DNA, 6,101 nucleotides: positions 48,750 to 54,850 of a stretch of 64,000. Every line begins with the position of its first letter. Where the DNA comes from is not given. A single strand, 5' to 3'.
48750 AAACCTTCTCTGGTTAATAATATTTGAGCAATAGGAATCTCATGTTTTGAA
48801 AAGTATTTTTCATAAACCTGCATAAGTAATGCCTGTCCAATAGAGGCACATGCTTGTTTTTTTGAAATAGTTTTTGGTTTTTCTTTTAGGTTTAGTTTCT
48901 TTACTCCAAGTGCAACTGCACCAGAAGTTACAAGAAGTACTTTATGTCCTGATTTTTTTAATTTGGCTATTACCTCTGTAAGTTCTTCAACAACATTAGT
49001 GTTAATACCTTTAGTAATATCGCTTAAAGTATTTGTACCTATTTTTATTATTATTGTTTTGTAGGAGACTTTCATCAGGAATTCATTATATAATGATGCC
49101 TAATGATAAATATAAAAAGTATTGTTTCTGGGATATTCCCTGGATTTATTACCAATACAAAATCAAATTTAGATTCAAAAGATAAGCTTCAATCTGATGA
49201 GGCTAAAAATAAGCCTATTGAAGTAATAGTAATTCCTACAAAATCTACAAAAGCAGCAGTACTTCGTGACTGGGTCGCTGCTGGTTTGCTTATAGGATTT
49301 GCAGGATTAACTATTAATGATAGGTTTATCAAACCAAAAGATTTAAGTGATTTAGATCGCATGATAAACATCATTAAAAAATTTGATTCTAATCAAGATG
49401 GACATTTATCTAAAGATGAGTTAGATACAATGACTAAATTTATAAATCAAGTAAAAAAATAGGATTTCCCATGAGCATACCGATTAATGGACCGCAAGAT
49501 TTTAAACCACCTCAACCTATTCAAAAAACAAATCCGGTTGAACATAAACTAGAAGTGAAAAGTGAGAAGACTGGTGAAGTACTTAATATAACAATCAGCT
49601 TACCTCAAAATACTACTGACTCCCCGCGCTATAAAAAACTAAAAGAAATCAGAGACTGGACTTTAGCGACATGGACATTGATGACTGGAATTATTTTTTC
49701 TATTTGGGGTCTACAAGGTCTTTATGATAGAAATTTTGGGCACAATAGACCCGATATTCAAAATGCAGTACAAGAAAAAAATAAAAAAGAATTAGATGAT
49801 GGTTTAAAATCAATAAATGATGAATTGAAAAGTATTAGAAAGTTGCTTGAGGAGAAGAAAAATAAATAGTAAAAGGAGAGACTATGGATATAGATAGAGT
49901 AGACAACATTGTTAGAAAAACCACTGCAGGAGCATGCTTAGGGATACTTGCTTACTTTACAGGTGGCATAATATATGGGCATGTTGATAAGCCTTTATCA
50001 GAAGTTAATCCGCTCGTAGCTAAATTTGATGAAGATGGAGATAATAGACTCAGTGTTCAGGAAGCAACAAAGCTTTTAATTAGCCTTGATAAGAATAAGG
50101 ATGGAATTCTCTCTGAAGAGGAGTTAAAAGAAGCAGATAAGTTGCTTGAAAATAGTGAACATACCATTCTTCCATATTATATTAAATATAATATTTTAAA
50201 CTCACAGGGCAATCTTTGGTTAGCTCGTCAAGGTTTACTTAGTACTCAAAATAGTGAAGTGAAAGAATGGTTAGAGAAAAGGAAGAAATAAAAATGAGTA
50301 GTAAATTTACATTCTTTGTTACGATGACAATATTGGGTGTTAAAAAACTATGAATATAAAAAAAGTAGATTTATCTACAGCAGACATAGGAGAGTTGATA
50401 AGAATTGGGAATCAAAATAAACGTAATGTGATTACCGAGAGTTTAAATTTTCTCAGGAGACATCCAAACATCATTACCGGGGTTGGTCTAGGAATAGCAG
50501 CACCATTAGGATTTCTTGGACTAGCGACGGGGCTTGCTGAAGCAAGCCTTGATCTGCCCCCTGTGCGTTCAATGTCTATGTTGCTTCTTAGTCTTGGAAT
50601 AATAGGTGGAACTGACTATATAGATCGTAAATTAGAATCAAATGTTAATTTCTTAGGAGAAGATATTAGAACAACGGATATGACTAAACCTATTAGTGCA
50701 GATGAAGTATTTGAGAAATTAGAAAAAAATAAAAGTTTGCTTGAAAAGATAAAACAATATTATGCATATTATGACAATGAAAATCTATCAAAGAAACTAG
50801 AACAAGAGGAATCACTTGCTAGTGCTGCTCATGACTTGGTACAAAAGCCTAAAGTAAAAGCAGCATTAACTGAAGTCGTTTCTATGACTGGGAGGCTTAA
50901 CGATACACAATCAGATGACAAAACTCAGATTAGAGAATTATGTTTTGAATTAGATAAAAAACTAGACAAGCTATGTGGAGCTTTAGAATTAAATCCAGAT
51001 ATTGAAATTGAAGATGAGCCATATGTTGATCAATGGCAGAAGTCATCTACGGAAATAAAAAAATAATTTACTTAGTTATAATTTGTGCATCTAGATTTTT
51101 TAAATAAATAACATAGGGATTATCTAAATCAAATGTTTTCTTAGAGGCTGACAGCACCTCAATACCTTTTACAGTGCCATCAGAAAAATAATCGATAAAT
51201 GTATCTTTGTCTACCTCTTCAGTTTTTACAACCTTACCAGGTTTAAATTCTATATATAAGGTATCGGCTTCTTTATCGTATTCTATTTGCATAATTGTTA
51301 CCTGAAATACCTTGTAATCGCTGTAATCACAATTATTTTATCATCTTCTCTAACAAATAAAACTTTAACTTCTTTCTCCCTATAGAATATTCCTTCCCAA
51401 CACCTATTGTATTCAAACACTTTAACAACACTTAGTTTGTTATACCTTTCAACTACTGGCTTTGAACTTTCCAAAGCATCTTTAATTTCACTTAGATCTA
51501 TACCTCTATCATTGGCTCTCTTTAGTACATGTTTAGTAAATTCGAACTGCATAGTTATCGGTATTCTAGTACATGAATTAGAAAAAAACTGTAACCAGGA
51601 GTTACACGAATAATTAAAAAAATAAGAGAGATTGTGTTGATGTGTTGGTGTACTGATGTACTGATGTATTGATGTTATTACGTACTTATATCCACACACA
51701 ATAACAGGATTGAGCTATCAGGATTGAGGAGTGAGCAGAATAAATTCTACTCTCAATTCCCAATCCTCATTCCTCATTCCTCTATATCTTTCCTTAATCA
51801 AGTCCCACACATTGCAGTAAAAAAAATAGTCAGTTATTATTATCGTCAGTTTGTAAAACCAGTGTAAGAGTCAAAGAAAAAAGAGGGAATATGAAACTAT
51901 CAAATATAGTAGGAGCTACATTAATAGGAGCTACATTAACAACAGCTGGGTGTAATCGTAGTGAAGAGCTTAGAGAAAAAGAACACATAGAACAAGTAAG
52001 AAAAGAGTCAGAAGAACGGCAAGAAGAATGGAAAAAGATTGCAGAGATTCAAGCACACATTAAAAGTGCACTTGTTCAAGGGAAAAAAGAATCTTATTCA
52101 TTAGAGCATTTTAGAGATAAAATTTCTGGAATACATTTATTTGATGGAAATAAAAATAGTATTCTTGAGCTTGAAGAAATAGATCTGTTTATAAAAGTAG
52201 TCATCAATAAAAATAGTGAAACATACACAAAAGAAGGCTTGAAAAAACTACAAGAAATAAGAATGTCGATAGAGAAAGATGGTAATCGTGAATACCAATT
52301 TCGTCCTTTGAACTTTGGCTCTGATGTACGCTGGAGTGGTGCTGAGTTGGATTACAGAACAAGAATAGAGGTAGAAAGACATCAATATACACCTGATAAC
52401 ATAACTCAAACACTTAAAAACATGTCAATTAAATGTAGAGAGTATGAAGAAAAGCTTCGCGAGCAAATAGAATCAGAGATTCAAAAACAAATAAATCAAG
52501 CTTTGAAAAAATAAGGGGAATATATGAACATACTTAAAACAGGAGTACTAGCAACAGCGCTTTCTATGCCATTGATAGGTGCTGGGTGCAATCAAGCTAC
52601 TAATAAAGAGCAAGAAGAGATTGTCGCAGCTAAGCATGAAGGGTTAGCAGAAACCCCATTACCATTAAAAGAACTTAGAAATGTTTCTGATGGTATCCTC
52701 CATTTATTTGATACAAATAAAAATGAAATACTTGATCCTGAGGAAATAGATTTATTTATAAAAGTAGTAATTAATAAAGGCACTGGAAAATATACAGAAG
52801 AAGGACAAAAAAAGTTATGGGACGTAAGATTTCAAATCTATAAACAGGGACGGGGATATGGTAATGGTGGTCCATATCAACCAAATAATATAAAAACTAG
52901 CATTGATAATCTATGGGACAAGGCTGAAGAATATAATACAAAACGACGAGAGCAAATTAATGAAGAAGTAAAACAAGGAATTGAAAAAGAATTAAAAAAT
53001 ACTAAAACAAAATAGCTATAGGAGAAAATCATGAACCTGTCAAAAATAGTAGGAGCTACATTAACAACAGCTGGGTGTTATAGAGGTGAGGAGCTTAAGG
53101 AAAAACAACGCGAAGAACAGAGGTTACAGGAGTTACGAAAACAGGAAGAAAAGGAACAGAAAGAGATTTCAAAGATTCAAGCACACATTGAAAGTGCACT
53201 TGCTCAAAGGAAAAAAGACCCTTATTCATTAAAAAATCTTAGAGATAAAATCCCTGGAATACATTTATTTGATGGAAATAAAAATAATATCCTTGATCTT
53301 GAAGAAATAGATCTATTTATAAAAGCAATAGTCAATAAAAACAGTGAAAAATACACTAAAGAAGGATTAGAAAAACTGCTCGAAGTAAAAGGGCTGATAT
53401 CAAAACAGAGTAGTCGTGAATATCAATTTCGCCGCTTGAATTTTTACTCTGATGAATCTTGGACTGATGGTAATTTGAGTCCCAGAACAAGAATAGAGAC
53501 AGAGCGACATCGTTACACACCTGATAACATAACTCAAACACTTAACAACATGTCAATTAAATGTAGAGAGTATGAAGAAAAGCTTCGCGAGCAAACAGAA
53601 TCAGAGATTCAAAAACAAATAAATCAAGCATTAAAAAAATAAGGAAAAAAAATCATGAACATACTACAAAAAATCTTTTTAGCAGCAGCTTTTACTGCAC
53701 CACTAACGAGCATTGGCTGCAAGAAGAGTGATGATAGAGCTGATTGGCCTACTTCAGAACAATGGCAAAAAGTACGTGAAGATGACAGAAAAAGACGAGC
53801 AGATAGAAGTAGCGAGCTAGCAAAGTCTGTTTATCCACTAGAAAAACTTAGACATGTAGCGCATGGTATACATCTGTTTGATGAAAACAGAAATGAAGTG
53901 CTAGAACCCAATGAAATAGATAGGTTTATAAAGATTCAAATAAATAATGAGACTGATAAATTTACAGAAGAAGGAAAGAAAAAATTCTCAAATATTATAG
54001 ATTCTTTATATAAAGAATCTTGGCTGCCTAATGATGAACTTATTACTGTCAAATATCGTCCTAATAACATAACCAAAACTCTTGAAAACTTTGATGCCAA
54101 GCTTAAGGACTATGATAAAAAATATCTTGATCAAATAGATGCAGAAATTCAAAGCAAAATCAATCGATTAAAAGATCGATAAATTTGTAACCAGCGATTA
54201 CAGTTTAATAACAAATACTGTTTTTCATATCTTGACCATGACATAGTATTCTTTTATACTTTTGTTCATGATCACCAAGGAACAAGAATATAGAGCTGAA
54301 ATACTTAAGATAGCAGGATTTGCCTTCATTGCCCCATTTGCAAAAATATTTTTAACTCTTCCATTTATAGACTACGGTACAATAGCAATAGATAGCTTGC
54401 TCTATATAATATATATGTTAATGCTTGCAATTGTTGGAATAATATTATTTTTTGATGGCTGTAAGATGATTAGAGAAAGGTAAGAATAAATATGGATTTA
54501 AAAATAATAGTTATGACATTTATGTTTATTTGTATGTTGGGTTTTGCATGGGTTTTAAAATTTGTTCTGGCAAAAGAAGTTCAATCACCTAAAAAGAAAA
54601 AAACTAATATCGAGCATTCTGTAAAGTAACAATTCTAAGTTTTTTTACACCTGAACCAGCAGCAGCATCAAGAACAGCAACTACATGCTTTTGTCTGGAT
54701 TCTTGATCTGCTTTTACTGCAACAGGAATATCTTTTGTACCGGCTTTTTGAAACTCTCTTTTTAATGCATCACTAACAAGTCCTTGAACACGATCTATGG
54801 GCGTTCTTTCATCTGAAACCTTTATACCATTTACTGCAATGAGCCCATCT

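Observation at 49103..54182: Calcium-binding island: two EF-hand membrane proteins and four tandem paralogous EF-hand lipoproteins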

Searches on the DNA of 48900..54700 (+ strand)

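Call 78: search_rna_families(source=window, start=48900, end=54700, threshold=evalue, max_evalue=1)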
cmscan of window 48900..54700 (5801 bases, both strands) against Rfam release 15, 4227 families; matches with E-value up to 1: 0.
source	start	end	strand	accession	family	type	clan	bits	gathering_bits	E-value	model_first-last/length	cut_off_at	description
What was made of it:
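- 51633..51781 (.): Intergenic repeats upstream of LP1: an 8-nt tandem repeat (51633-51689) and a 30-nt imperfect inverted repeat (51706-51781). No Rfam match (call 78).
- Tried and rejected: Rfam at E<=1 found nothing inside 48900-54700 (call 78).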

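Call 86: search_rna_families(sources=[L017, L018, L019], threshold=gathering)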
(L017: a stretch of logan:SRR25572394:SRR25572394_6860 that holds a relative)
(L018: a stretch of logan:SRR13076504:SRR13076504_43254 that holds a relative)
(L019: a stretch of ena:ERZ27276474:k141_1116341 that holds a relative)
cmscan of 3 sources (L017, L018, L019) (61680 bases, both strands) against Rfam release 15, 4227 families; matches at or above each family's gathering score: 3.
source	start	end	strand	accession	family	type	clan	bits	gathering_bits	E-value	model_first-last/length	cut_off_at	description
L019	14452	14526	+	RF01051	c-di-GMP-I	Cis-reg; riboswitch;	CL00126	65.6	35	1.3e-10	1-87/87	no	c-di-GMP-I riboswitch aptamer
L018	14465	14539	+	RF01051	c-di-GMP-I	Cis-reg; riboswitch;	CL00126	64.9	35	1.9e-10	1-87/87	no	c-di-GMP-I riboswitch aptamer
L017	14591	14665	+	RF01051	c-di-GMP-I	Cis-reg; riboswitch;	CL00126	57.8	35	1e-08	1-87/87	no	c-di-GMP-I riboswitch aptamer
